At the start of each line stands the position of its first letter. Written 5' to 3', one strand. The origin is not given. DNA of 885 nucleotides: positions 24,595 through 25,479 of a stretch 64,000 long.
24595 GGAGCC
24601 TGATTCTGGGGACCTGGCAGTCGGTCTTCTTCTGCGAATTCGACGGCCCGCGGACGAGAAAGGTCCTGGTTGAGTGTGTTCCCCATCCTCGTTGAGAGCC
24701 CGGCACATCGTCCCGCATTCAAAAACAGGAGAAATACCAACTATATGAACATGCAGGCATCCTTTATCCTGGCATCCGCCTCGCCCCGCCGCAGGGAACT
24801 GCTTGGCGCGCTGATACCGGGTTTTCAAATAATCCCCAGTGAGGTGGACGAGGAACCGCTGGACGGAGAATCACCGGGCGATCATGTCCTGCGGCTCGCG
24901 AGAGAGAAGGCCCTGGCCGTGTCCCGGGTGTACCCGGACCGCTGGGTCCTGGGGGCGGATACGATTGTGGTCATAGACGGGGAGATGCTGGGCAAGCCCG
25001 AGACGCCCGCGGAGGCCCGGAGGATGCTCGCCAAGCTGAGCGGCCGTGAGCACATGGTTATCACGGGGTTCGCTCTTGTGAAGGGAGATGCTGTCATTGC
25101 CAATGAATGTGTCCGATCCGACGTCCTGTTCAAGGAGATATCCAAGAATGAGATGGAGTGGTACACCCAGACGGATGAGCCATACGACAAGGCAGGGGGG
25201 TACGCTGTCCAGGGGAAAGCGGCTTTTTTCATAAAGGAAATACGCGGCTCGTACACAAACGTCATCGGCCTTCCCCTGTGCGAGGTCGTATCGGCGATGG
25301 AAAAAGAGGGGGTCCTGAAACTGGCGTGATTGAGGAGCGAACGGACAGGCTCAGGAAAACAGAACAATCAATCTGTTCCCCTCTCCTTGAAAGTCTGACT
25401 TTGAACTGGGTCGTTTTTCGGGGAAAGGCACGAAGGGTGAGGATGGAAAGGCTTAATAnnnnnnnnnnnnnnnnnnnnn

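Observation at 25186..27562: The radical-SAM/precursor cassette is bracketed by a diverged duplication of the maf 3' end and its terminator hairpin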

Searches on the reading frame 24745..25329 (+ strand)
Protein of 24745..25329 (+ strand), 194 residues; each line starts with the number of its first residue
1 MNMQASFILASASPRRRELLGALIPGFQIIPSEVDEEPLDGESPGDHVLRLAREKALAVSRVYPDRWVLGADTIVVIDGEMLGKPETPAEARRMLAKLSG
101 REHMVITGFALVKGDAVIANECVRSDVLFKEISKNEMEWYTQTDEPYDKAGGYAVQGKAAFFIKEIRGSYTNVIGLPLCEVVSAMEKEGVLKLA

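Call 7: search_protein_families(library=pfam, proteins=[window:24745-25329:+], max_evalue=0.01)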
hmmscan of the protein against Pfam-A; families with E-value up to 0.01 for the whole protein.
window:24745-25329:+ (194 aa): 1 family
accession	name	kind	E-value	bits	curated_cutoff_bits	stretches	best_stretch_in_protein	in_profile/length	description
PF02545.19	Maf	-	7.5e-60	202.2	27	1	7-187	2-186/187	Maf-like protein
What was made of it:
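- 24745..25329 (+): Intact maf, resident W-type along its whole length. Pfam Maf E=7.5e-60 (call 7).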

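Call 8: find_homologous_proteins(query=window:24745-25329:+, max_evalue=1e-20)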
Query window:24745-25329:+ (194 aa): 7912 proteins with E <= 1e-20 among 8000 candidates; the best 120 are listed.
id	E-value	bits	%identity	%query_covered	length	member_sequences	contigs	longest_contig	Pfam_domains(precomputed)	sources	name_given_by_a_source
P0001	6.7e-122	422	100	100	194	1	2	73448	PF02545.20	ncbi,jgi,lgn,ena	-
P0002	5.3e-105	367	88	100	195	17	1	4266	PF02545.20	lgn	-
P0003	1.2e-98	346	84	99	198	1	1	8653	PF02545.20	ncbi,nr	ncbi:MAG: septum formation inhibitor Maf [Deltaproteobacteria bacterium]|nr:septum formation inhibit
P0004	6.2e-97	341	80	100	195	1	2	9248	PF02545.20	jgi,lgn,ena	-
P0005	5.1e-96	338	81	100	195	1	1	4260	PF02545.20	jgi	-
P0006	8.4e-96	337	81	100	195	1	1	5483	PF02545.20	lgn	-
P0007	1.2e-95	337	81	100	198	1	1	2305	PF02545.20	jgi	jgi:septum formation protein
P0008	2.2e-95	336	79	99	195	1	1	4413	PF02545.20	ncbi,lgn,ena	ncbi:dTTP/UTP pyrophosphatase [subsurface metagenome]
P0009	3.6e-95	335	80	99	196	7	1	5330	PF02545.20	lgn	-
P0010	6.5e-95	334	79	99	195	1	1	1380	PF02545.20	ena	-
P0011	2.3e-94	332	80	99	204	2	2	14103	PF02545.20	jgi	jgi:septum formation protein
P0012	3.0e-94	332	79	100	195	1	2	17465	PF02545.20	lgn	-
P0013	5.1e-94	331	78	100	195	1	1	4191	PF02545.20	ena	-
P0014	6.9e-94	331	79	99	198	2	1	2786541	PF02545.20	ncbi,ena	-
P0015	7.1e-94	331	78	100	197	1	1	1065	PF02545.20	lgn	-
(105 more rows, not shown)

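Call 11: find_related_loci(query=window:24745-25329:+, collection=genome_contigs, flank=7000)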
Query window:24745-25329:+ (194 aa) in genome_contigs; peptide patterns used: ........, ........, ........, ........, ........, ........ (x = any residue, [..] = any of these).
405 stretches matched a pattern; 14 encode a relative of the query (tblastn E <= 1e-3); 14 distinct loci.
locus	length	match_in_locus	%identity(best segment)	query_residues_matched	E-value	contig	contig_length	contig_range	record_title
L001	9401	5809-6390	89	1-194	1e-116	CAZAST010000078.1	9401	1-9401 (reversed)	MAG TPA_asm: uncultured Syntrophaceae bacterium isolate SRP192927_co6_553 genome assembly, contig: NODE_18984_length_940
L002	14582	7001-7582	79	1-193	5e-102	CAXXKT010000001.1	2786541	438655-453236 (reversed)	MAG: Syntrophales bacterium isolate 9e353863-e3ae-4afc-92d2-6aad0841dacd genome assembly, contig: contig_1, whole genome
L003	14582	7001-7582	78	1-193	3e-101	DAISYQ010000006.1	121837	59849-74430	MAG TPA_asm: Syntrophales bacterium isolate CTOTU18710 NODE_97_length_121837_cov_7.694717, whole genome shotgun sequence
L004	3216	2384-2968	76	1-194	1e-101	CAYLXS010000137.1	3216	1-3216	MAG TPA_asm: uncultured Syntrophaceae bacterium isolate binchicken_co243_90 genome assembly, contig: NODE_31973_length_3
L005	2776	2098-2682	73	1-194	5e-99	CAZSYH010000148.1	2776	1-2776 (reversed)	MAG TPA_asm: uncultured Syntrophaceae bacterium isolate SRP178699_co1_570 genome assembly, contig: NODE_60277_length_277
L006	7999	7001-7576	74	1-191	3e-96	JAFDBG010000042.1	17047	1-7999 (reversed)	MAG: Deltaproteobacteria bacterium isolate AB_69_Bin_260 AB_69_Bin_260_scaffold_4041, whole genome shotgun sequence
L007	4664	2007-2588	73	1-193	4e-96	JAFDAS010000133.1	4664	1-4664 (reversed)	MAG: Deltaproteobacteria bacterium isolate AB_3033_Bin_88 AB_3033_Bin_88_scaffold_35716, whole genome shotgun sequence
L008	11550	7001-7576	62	3-193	3e-76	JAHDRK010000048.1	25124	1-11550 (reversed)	MAG: Syntrophobacterales bacterium isolate SV1-B6.3 k141_57016, whole genome shotgun sequence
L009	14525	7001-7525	54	3-178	5e-51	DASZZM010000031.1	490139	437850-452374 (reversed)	MAG TPA_asm: Thermoanaerobaculia bacterium isolate SMAG_U6236 k141_122350, whole genome shotgun sequence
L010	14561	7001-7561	42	1-185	1e-38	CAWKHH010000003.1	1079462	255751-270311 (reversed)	MAG: Ignavibacteriota bacterium isolate MFD05942.bin.1.310 genome assembly, contig: contig_15242, whole genome shotgun s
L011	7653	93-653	43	1-185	1e-36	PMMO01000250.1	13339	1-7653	MAG: Ignavibacteriae bacterium isolate fen_1255 73.20100900_E1D.85_contig_55173, whole genome shotgun sequence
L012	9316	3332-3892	38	7-194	7e-30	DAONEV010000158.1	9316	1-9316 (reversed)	MAG TPA_asm: Thermoanaerobaculaceae bacterium isolate AMR_MDS_3860 NODE_8480_length_9316_cov_4.416370, whole genome shot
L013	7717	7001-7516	39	9-176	4e-21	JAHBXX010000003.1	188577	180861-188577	MAG: Planctomycetota bacterium isolate ACE_PLA30 PLA30_3, whole genome shotgun sequence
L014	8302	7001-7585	74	1-194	4e-95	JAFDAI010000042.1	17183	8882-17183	MAG: Deltaproteobacteria bacterium isolate AB_1215_Bin_93 AB_1215_Bin_93_scaffold_1994, whole genome shotgun sequence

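Call 21: search_protein_families(library=pfam, proteins=[L001:6542-7231:+, L003:7769-8668:+], max_evalue=0.05)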
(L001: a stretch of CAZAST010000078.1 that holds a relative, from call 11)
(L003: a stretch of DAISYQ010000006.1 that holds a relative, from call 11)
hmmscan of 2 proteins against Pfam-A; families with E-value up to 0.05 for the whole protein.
L001:6542-7231:+ (229 aa): 4 families
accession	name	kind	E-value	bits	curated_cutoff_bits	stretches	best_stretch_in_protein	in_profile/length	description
PF01844.29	HNH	-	1.3e-10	41.6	21.4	1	184-226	1-46/47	HNH endonuclease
PF14279.12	HNH_5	-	5.1e-07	30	27.5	1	184-228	1-47/56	HNH endonuclease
PF02182.23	SAD_SRA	-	1.1e-05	25.6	30.7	1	36-150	42-147/148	SAD/SRA domain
PF13395.12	HNH_4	-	0.027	14.9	22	0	190-227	15-51/54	HNH endonuclease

L003:7769-8668:+ (299 aa): 0 families

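Call 22: search_protein_families(library=padloc, proteins=[L001:6542-7231:+, L003:7769-8668:+], max_evalue=0.05)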
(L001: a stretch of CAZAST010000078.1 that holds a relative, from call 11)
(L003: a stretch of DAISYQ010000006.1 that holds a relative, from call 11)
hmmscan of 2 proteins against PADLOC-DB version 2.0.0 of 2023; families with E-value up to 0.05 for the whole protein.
L001:6542-7231:+ (229 aa): 4 families
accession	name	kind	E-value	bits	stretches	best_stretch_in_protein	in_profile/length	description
PDLC03418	REase_II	-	0.00088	16.5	1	182-225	325-370/372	Type II restriction enzyme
PDLC03478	REase_II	-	0.0024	15.7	1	165-226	93-160/219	Type II restriction enzyme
PDLC03431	REase_II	-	0.0038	14.8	0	194-223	177-205/246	Type II restriction enzyme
PDLC00739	Effector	-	0.028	11.7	1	163-199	3-39/378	Endonuclease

L003:7769-8668:+ (299 aa): 0 families

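Call 29: find_related_loci(query=window:24745-25329:+, collection=metagenome_contigs, flank=6000)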
Query window:24745-25329:+ (194 aa) in metagenome_contigs; peptide patterns used: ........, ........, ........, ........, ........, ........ (x = any residue, [..] = any of these).
406 stretches matched a pattern; 27 encode a relative of the query (tblastn E <= 1e-3); 27 distinct loci.
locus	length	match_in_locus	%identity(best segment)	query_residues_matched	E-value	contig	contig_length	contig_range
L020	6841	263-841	91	1-193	9e-117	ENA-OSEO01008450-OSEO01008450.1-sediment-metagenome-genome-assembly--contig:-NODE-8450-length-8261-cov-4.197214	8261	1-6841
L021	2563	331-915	80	1-194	5e-109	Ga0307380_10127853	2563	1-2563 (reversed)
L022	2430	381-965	81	1-194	5e-108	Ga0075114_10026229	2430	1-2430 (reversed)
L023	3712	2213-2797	79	1-194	2e-104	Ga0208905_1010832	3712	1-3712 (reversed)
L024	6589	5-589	79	1-194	2e-102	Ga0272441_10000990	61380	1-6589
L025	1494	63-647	78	1-194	3e-109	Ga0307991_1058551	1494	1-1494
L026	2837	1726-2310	78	1-194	8e-105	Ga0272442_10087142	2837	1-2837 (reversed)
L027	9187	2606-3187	79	1-193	8e-102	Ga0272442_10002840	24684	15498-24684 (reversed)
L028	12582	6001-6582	78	1-193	3e-101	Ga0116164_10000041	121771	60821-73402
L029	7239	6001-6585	75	1-194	2e-99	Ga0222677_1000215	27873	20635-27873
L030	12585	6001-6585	73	1-194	1e-96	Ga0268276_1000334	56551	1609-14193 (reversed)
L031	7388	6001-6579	74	1-192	3e-96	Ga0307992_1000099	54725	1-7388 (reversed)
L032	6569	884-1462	74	1-192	3e-96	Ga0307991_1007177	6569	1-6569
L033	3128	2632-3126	79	1-164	4e-87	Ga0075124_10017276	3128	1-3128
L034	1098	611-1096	78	1-161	3e-90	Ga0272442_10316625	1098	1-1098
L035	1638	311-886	62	3-193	5e-80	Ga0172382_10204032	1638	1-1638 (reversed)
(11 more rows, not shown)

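Call 51: search_protein_families(library=pfam, proteins=[L002:7660-8535:+, L002:9427-10320:+, L002:10388-11185:+, L002:11305-11985:+, L002:12652-13764:+, L030:7497-9023:-, L030:9042-9932:-, L030:10068-12584:-, L030:6831-7106:+, L002:8672-9370:-], max_evalue=0.001)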
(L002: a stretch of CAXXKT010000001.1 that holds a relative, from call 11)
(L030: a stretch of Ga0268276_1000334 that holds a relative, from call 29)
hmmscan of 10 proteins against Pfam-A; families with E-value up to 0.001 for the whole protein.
L002:7660-8535:+ (291 aa): 1 family
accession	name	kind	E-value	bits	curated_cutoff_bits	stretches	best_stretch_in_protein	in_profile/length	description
PF01988.24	VIT1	-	1.7e-14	54.6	28.1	2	139-197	3-62/214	VIT family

L002:9427-10320:+ (297 aa): 6 families
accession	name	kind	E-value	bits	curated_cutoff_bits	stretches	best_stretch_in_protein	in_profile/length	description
PF07591.16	PT-HINT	-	8.1e-09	36.3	27.7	1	165-290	2-137/137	Pretoxin HINT domain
PF01079.26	Hint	-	4.9e-08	33.3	29.7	1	152-199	7-53/213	Hint module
PF13403.11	Hint_2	-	1.2e-06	29.5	28.4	1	158-193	2-36/147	Hint domain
PF05203.21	Hom_end_hint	-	1.4e-05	25.6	32.1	0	158-197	1-39/228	Hom_end-associated Hint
PF14623.11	Vint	-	7.7e-05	23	27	1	157-250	1-88/166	Hint-domain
PF14890.11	Intein_splicing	-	0.00086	19.6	35.8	0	246-289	117-155/155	Intein splicing domain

L002:10388-11185:+ (265 aa): 2 families
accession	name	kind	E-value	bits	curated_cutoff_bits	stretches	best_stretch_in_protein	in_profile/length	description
PF01471.23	PG_binding_1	-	8e-17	61.6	23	1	206-260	3-57/57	Putative peptidoglycan binding domain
PF08238.18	Sel1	-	9.6e-14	51.7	30.7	2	137-165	3-31/36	Sel1 repeat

L002:11305-11985:+ (226 aa): 1 family
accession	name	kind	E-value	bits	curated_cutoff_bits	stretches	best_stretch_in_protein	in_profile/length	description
PF12762.13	DDE_Tnp_IS1595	-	5.1e-31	108.2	27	1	67-206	3-153/153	ISXO2-like transposase domain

L002:12652-13764:+ (370 aa): 2 families
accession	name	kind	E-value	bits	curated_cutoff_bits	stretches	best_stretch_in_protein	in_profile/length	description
PF08495.15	FIST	-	1.5e-40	139.6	23.2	1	32-228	3-189/189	FIST N domain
PF10442.14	FIST_C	-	1.1e-21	77.8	28.5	1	230-354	1-128/131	FIST C domain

L030:7497-9023:- (508 aa): 3 families
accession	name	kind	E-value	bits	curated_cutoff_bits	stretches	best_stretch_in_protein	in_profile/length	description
PF00370.27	FGGY_N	-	9.6e-79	264.9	28.8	1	4-256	1-245/245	FGGY family of carbohydrate kinases, N-terminal domain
PF02782.22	FGGY_C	-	2.2e-49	168.4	27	1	266-455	2-197/198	FGGY family of carbohydrate kinases, C-terminal domain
PF01869.26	BcrAD_BadFG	-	1.3e-06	28.6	31.5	0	8-77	3-66/271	BadF/BadG/BcrA/BcrD ATPase family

L030:9042-9932:- (296 aa): 5 families
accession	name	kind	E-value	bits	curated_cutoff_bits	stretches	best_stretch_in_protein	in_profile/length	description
PF12146.15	Hydrolase_4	-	2.6e-71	240.2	27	1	42-278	2-239/239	Serine aminopeptidase, S33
PF00561.26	Abhydrolase_1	-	1.8e-17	64.2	25.8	1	47-167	3-118/245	alpha/beta hydrolase fold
PF12697.13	Abhydrolase_6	-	2.7e-16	61.3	26.3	1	48-276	2-208/217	Alpha/beta hydrolase family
PF10230.15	LIDHydrolase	-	9.8e-05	22.6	27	1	63-148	24-116/262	Lipid-droplet associated hydrolase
PF01738.24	DLH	-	0.00042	20.4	21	0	219-280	132-195/217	Dienelactone hydrolase family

L030:10068-12584:- (838 aa): 3 families
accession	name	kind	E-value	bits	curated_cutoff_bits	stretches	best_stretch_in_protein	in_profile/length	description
PF01411.24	tRNA-synt_2c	-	1.6e-199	664.5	30.3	1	1-518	38-550/552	tRNA synthetases class II (A)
PF07973.19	tRNA_SAD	-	8e-18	64.6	24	1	617-660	1-44/44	Threonyl and Alanyl tRNA synthetase second additional domain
PF02272.25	DHHA1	-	4e-13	50.2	25.9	1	735-835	2-100/102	DHHA1 domain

L030:6831-7106:+ (91 aa): 0 families

L002:8672-9370:- (232 aa): 0 families

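Call 59: find_encoding_contigs(protein=P0012, flank=5000, max_places=2)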
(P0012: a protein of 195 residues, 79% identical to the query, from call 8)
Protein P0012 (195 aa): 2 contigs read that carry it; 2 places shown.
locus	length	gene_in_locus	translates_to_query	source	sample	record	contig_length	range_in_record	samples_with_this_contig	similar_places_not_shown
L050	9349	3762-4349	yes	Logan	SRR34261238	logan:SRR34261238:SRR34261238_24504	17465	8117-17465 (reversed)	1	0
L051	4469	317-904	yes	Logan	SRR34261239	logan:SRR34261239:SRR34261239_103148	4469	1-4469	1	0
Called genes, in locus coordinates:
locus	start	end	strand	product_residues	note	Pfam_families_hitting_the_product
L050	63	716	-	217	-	PF07963:N_methyl (weak), PF27121:PpdB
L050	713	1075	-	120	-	PF07963:N_methyl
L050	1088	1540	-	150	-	PF07963:N_methyl, PF12019:GspH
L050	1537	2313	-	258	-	PF06750:A24_N_bact, PF01478:Peptidase_A24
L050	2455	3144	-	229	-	PF00027:cNMP_binding, PF13545:HTH_Crp_2, PF00325:Crp (weak)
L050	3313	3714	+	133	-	PF01894:YjbQ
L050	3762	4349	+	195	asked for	PF02545:Maf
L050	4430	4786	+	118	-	-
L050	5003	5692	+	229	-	PF02182:SAD_SRA (weak), PF01844:HNH, PF14279:HNH_5 (weak)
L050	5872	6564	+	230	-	PF01168:Ala_racemase_N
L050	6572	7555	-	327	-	PF01336:tRNA_anti-codon (weak), PF01966:HD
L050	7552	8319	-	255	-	PF02634:FdhD-NarQ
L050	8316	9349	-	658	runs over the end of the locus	PF00009:GTP_EFTU, PF01926:MMR_HSR1 (weak), PF03144:GTP_EFTU_D2, PF25461:Beta-barrel_SelB, PF09106:WHD_2nd_SelB, PF09107:WHD_3rd_SelB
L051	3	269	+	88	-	?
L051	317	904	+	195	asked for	PF02545:Maf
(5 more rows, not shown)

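Call 60: find_encoding_contigs(protein=P0006, flank=5000, max_places=2)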
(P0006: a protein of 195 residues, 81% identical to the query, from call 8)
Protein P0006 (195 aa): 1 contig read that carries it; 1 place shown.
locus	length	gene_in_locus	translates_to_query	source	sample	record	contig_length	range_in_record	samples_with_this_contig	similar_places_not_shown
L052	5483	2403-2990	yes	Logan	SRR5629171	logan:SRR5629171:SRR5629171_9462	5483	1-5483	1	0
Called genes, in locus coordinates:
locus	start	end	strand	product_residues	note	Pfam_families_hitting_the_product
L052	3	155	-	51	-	?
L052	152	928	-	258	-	PF06750:A24_N_bact, PF01478:Peptidase_A24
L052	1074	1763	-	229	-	PF00027:cNMP_binding, PF13545:HTH_Crp_2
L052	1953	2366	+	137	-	PF01894:YjbQ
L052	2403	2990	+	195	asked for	PF02545:Maf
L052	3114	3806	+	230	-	PF01168:Ala_racemase_N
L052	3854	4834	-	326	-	PF01336:tRNA_anti-codon (weak), PF01966:HD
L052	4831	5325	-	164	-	PF02634:FdhD-NarQ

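Call 61: find_encoding_contigs(protein=P0009, flank=5000, max_places=2)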
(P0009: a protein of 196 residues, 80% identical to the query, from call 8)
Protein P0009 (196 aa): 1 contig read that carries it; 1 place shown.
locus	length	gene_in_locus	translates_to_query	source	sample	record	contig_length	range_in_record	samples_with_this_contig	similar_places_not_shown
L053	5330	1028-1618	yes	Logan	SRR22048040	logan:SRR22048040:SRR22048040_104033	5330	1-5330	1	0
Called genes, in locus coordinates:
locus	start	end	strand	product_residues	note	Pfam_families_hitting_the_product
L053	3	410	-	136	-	?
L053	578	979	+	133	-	PF01894:YjbQ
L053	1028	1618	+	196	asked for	PF02545:Maf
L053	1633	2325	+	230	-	PF01168:Ala_racemase_N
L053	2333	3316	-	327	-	PF01336:tRNA_anti-codon (weak), PF01966:HD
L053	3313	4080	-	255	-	PF02634:FdhD-NarQ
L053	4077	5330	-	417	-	?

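Call 69: search_protein_families(library=ncbifam, proteins=[L050:4430-4786:+, L022:2101-2430:+, L024:1174-1626:+, L020:905-1444:+], max_evalue=0.01)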
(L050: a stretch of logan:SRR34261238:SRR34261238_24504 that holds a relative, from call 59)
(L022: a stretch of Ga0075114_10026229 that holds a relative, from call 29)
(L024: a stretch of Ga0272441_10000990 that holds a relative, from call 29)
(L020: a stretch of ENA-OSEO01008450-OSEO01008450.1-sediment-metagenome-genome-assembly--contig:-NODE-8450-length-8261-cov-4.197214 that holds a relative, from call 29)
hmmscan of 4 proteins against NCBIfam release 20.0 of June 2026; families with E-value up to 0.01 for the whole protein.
L050:4430-4786:+ (118 aa): 1 family
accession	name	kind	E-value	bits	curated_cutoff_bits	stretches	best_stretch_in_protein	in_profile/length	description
TIGR02573.1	LcrG_PcrG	equivalog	0.0027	17.6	90.8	1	82-116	49-82/90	LcrG family type III secretion system chaperone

L022:2101-2430:+ (110 aa): 0 families

L024:1174-1626:+ (150 aa): 1 family
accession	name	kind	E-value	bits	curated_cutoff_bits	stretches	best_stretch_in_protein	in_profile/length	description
NF045753.1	MPN449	equivalog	0.0072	15.4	500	1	20-69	383-432/451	MPN449 family protein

L020:905-1444:+ (179 aa): 0 families

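Call 70: search_protein_families(library=pfam, proteins=[L050:4430-4786:+, L022:2101-2430:+, L024:1174-1626:+, L020:905-1444:+], max_evalue=0.01)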
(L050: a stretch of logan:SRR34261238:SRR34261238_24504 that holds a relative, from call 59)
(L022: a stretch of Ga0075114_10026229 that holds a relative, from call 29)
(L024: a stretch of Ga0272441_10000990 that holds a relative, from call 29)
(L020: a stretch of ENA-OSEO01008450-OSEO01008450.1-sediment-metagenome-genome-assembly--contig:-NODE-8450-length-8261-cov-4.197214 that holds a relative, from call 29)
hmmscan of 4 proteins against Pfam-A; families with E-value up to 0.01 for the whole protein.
L050:4430-4786:+ (118 aa): 1 family
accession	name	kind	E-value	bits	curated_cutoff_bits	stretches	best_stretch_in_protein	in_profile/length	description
PF07216.17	LcrG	-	0.0067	16.8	24.1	1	82-116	50-83/91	LcrG protein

L022:2101-2430:+ (110 aa): 1 family
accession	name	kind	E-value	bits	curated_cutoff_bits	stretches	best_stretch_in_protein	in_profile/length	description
PF10899.13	AbiGi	-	9.6e-08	32.7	22.4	1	50-99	23-72/185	Putative abortive phage resistance protein AbiGi, antitoxin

L024:1174-1626:+ (150 aa): 2 families
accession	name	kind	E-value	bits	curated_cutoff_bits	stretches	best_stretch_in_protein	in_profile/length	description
PF00558.24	Vpu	-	0.0053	16.9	24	0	23-67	6-46/81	Vpu protein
PF22709.1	Mu_Gam-Sipho_Gp157-TOTE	-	0.0083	16.4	27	0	48-77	10-39/63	Mu Gam/Sipho_Gp157-like domain of the TOTE conflict systems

L020:905-1444:+ (179 aa): 0 families

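Call 71: find_encoding_contigs(protein=P0003, flank=5000, max_places=2)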
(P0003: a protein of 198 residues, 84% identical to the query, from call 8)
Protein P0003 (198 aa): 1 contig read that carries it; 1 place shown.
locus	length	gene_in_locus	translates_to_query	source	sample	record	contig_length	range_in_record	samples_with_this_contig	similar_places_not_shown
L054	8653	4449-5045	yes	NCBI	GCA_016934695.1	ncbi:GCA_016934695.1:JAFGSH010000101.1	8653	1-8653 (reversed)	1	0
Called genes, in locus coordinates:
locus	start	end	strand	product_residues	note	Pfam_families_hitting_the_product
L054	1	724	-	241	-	PF14341:PilX_N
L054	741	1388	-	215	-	PF07963:N_methyl, PF27121:PpdB (weak)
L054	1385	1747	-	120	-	PF07963:N_methyl (weak)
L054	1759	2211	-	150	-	PF07963:N_methyl, PF12019:GspH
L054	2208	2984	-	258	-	PF06750:A24_N_bact, PF01478:Peptidase_A24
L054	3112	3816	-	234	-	PF00027:cNMP_binding, PF13545:HTH_Crp_2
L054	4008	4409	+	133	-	PF01894:YjbQ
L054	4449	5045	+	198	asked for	PF02545:Maf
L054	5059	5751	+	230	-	PF01168:Ala_racemase_N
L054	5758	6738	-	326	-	PF01336:tRNA_anti-codon (weak), PF01966:HD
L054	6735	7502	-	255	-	PF02634:FdhD-NarQ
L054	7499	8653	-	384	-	PF25461:Beta-barrel_SelB, PF09106:WHD_2nd_SelB, PF09107:WHD_3rd_SelB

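Call 72: find_encoding_contigs(protein=P0004, flank=5000, max_places=2)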
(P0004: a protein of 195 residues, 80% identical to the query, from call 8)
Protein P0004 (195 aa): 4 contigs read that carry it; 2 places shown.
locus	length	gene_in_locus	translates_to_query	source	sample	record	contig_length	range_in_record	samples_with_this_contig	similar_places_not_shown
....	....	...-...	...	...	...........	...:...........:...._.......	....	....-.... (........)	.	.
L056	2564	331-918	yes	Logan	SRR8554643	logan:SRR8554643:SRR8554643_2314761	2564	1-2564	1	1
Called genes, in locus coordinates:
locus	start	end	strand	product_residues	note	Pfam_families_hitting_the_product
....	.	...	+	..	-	?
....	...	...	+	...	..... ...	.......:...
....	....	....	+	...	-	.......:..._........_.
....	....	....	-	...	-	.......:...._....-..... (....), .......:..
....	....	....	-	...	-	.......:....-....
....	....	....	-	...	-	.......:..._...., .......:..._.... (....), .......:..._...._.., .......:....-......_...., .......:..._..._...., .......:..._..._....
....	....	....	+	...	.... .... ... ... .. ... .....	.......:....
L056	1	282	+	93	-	?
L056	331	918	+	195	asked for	PF02545:Maf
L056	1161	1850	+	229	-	PF01168:Ala_racemase_N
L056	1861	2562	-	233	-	?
